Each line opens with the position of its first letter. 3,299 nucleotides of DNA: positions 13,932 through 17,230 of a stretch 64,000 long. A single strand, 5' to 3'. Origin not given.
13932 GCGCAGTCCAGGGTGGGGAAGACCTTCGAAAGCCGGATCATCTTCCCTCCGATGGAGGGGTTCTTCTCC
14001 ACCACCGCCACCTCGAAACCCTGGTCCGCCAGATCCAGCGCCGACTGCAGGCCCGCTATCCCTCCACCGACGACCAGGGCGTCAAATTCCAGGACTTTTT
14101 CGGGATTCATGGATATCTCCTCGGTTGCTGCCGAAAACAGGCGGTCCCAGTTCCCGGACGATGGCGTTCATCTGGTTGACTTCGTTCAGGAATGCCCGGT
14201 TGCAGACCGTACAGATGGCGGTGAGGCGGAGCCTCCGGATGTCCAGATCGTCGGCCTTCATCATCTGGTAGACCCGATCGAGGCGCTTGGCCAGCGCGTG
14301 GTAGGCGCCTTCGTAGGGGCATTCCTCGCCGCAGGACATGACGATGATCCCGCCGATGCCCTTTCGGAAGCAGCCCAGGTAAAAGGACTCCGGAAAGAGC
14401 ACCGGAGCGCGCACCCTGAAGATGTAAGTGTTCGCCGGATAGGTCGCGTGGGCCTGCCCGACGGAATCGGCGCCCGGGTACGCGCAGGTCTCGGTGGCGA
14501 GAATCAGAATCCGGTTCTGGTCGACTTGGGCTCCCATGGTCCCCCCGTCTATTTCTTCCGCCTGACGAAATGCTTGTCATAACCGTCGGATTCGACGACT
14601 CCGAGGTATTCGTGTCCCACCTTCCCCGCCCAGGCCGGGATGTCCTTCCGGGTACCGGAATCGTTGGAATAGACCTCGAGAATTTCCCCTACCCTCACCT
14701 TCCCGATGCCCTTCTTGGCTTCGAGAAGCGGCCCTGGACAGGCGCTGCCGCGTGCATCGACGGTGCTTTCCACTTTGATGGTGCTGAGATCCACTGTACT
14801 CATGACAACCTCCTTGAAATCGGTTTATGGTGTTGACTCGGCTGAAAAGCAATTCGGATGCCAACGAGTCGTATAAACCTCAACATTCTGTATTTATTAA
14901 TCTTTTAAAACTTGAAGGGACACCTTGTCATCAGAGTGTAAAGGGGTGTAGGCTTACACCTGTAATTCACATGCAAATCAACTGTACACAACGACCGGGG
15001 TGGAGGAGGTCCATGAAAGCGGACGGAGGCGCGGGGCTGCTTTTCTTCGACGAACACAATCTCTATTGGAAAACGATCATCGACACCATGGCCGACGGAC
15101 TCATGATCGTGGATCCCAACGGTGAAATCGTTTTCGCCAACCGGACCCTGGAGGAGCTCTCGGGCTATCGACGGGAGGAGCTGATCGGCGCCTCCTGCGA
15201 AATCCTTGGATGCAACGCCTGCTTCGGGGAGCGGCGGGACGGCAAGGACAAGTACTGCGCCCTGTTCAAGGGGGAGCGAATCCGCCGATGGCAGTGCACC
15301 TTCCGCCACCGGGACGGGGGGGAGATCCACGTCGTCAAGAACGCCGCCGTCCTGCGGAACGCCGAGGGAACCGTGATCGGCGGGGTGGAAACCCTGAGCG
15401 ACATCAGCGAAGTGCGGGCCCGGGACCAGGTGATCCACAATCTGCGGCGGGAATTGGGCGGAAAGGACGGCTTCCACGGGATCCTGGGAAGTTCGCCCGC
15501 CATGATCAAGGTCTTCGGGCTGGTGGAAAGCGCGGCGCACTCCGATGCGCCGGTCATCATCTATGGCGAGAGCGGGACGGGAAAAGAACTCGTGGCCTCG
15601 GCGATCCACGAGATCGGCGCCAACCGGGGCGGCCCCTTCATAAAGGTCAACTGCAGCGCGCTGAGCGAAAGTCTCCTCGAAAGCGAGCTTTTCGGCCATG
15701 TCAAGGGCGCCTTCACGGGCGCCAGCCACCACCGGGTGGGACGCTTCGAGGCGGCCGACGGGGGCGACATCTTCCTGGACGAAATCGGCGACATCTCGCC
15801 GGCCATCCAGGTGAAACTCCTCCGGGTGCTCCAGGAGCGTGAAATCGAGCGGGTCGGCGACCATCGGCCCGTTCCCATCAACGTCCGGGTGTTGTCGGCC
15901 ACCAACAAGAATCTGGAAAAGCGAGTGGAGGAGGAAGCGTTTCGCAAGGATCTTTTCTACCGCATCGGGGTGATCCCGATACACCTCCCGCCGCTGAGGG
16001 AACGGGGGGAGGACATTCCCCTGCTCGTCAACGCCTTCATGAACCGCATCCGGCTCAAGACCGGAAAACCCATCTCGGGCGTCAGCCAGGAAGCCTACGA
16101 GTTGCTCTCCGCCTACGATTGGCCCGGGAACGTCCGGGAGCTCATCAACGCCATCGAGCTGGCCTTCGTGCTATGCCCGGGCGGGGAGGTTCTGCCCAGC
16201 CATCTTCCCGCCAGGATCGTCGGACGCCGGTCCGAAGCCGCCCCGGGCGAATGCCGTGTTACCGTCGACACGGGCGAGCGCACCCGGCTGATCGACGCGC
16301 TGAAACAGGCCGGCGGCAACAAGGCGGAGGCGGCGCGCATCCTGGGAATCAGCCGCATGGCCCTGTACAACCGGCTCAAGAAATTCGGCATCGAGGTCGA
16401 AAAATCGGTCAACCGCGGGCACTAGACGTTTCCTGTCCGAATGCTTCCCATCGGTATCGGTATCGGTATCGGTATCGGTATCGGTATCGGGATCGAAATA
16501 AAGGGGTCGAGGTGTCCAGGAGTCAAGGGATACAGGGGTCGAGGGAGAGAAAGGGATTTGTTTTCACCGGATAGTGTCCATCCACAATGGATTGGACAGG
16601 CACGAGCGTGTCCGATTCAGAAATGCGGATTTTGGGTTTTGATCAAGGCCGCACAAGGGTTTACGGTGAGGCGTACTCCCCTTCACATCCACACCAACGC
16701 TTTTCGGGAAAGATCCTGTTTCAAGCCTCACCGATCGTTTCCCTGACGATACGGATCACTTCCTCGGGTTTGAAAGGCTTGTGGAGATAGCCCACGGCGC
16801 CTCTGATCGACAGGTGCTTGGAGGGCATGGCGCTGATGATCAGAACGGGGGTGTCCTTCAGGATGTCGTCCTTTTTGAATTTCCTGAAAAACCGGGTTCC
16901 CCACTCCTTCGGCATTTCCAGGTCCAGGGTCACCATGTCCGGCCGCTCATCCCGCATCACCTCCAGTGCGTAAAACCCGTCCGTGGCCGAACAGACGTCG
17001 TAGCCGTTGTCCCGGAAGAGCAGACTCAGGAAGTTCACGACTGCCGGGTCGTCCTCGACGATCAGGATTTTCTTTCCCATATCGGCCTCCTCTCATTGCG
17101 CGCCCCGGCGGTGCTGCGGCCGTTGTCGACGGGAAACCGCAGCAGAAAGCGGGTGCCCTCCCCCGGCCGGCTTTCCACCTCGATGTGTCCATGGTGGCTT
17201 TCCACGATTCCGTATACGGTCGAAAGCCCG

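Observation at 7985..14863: Sigma54-driven operon joining TusA and DsrE-like sulfur-relay proteins to a soluble split-Qmo/Hdr complex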

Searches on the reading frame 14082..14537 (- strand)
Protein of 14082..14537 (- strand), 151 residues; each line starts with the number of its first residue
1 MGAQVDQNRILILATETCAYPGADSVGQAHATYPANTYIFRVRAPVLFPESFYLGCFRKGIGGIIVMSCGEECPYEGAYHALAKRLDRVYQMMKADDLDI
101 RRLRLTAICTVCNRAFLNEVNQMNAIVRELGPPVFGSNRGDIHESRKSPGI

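Call 3: search_protein_families(library=pfam, proteins=[window:14082-14537:-], max_evalue=0.01)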
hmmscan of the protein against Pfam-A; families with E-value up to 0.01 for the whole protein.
window:14082-14537:- (151 aa): 1 family
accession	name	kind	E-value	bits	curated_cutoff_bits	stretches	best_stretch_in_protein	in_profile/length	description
PF02662.21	FlpD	-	2.8e-18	66.6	22.3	1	10-131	1-123/123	Methyl-viologen-reducing hydrogenase, delta subunit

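Call 5: search_protein_families(library=ncbifam, proteins=[window:14082-14537:-], max_evalue=0.01)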
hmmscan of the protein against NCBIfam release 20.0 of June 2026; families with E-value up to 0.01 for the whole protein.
window:14082-14537:- (151 aa): 4 families
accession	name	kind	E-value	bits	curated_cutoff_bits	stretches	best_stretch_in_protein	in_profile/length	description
NF040770.1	hetero_SS_HdrA2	exception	1.6e-15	56.3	1100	1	6-132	646-773/777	CoB-CoM heterodisulfide reductase HdrA2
NF045873.1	F420_non_VhuD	exception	6e-10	39.3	215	1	10-132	4-127/132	F420-non-reducing hydrogenase iron-sulfur subunit VhuD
NF041891.1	hdrA_Methbact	equivalog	1.2e-05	23.7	1300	1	6-122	642-753/762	ferredoxin:CoB-CoM heterodisulfide reductase subunit HdrA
NF041778.1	hetero_SS_HdrA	equivalog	0.00052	18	1400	1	5-68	651-714/771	ferredoxin:CoB-CoM heterodisulfide reductase subunit HdrA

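Call 63: search_solved_structures(query=window:14082-14537:-, max_evalue=0.01, show_alignments=3)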
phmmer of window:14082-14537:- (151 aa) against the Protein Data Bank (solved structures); distinct sequences matched with E-value up to 0.01: 6.
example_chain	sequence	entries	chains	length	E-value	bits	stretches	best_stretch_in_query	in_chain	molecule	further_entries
9sw2_D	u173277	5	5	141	2.4e-13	53.7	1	6-133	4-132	F420-non-reducing hydrogenase iron-sulfur subunit D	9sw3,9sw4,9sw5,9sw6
7bkb_F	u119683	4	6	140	5.5e-11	46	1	9-133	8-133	F420-non-reducing hydrogenase subunit D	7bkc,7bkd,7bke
5odc_D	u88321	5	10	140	1.7e-08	37.9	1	10-132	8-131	Methyl-viologen reducing hydrogenase subunit D | Methyl-viologen reducing hydrogenase, subunit D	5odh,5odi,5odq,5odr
8rvu_F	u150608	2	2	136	2.8e-08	37.2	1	13-132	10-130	Methyl viologen-reducing hydrogenase, subunit D-related protein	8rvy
8rvv_F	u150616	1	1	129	3.7e-08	36.8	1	13-132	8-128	Methyl viologen-reducing hydrogenase, subunit D-related protein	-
9sfi_K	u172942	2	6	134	9.8e-05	25.7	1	18-133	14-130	F420-non-reducing hydrogenase subunit delta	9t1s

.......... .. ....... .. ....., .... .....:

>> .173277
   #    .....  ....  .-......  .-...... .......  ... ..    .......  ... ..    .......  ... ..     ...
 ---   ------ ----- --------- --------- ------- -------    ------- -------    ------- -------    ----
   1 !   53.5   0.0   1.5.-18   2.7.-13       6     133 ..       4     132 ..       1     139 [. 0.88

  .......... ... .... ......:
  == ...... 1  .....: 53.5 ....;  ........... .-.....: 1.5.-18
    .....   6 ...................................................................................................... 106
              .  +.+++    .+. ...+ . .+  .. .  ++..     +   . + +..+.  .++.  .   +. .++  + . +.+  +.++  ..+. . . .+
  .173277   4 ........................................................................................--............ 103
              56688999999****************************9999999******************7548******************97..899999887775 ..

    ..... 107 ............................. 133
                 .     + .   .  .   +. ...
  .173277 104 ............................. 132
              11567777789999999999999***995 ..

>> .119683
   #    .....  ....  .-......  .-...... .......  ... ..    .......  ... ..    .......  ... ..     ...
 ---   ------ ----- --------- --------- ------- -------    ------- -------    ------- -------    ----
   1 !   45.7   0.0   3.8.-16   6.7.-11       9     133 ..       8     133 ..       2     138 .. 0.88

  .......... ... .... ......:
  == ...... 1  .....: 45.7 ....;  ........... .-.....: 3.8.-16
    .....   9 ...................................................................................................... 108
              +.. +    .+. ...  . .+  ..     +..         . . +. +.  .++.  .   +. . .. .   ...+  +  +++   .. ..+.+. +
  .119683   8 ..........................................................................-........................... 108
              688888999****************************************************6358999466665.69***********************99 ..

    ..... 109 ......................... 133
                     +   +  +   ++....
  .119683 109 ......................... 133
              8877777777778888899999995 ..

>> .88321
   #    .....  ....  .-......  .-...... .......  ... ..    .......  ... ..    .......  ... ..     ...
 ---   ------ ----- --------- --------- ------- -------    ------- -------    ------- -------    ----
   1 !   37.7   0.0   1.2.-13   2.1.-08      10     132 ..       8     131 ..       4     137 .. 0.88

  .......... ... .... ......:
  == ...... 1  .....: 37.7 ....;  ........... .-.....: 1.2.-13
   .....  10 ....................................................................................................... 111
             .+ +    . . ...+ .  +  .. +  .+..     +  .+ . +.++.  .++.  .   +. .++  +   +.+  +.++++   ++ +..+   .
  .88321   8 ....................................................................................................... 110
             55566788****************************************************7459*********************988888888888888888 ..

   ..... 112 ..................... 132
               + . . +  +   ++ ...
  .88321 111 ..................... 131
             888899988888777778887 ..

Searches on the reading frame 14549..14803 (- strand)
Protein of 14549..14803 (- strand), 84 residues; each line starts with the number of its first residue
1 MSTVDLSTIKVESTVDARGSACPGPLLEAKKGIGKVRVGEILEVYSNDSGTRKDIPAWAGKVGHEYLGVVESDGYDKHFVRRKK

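Call 3: search_protein_families(library=pfam, proteins=[window:14549-14803:-], max_evalue=0.01)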
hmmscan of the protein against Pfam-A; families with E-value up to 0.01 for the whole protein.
window:14549-14803:- (84 aa): 1 family
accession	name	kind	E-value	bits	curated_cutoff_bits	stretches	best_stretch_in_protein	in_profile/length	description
PF01206.22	TusA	-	7.3e-20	71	28.6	1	14-81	2-69/70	Sulfurtransferase TusA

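Call 5: search_protein_families(library=ncbifam, proteins=[window:14549-14803:-], max_evalue=0.01)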
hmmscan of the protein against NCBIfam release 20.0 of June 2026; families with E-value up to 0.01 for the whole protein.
window:14549-14803:- (84 aa): 4 families
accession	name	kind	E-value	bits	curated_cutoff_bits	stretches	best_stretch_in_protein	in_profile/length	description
NF001423.0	PRK00299.1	equivalog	4.4e-10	39.2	78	1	9-83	6-80/82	sulfurtransferase TusA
NF008242.0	PRK11018.1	equivalog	5e-07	29.3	79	1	8-79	4-74/78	sulfurtransferase-like selenium metabolism protein YedF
TIGR03527.1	selenium_YedF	equivalog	6.4e-05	22.9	110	1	15-69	1-55/194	sulfurtransferase-like selenium metabolism protein YedF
NF041048.1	TusA_like_YeeD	exception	0.00024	20.7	147.5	1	19-65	8-54/72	thiosulfate utilization sulfurtransferase TsuB/YeeD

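Call 17: find_encoding_contigs(protein=window:14549-14803:-, flank=10000, max_places=6)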
Protein window:14549-14803:- (84 aa): no gene with exactly this product is on record in the collection.

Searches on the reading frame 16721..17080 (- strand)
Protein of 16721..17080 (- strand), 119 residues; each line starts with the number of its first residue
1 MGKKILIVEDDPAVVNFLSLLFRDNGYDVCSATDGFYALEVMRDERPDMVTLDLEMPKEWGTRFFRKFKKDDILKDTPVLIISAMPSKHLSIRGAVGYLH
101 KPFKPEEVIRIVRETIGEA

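Call 44: search_protein_families(library=pfam, proteins=[window:16721-17080:-], max_evalue=0.00001)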
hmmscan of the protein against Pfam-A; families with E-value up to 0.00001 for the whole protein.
window:16721-17080:- (119 aa): 1 family
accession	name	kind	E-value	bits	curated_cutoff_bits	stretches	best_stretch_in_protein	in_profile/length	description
PF00072.30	Response_reg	-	3e-23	82.5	30.2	1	5-112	1-110/111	Response regulator receiver domain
